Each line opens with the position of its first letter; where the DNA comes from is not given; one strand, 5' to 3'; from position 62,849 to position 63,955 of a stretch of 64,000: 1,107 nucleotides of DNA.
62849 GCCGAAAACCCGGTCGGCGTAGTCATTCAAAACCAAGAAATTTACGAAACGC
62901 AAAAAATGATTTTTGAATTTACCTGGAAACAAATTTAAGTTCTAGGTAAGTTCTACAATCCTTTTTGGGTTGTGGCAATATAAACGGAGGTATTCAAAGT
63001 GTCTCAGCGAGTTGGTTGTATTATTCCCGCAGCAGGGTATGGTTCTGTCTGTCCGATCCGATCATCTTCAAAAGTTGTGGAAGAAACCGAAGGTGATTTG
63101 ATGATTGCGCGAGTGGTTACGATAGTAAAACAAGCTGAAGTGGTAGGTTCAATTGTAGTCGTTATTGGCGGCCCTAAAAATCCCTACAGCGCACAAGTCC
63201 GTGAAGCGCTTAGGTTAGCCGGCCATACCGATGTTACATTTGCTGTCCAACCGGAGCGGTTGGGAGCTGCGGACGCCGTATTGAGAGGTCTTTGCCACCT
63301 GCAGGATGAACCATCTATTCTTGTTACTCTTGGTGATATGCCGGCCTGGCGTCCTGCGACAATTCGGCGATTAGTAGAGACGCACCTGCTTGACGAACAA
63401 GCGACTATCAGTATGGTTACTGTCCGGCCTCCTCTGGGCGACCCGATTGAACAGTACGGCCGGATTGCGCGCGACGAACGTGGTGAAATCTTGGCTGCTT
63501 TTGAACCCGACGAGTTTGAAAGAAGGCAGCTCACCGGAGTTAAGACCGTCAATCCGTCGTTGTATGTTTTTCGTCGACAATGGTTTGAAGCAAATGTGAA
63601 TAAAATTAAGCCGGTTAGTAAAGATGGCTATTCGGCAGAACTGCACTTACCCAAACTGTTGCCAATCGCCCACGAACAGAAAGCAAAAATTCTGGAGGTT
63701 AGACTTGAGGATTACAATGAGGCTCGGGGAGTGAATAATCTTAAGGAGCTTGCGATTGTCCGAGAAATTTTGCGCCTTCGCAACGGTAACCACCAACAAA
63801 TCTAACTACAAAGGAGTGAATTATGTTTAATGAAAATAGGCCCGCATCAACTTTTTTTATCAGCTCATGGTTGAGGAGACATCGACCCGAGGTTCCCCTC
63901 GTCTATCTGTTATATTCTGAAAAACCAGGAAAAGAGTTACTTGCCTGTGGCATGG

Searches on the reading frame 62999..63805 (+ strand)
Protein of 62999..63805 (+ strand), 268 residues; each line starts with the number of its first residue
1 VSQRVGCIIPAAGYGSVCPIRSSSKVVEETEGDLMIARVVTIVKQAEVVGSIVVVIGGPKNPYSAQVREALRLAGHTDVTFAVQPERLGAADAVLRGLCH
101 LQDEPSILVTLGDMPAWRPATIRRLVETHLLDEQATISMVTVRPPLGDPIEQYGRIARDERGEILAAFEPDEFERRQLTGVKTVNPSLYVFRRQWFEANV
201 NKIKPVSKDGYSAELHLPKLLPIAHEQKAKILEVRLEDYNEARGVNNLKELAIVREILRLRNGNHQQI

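Call 9: search_protein_families(library=pfam, proteins=[window:62999-63805:+], max_evalue=0.001)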
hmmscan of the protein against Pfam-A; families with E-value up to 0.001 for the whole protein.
window:62999-63805:+ (268 aa): 3 families
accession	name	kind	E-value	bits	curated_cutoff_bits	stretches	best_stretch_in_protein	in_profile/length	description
PF12804.13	NTP_transf_3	-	7.3e-12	46.2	27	1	7-143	1-124/160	MobA-like NTP transferase domain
PF00483.29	NTP_transferase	-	2.9e-09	37.3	21.2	1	26-214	24-203/245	Nucleotidyl transferase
PF01128.25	IspD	-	3.3e-05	24.2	27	1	7-178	3-166/221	2-C-methyl-D-erythritol 4-phosphate cytidylyltransferase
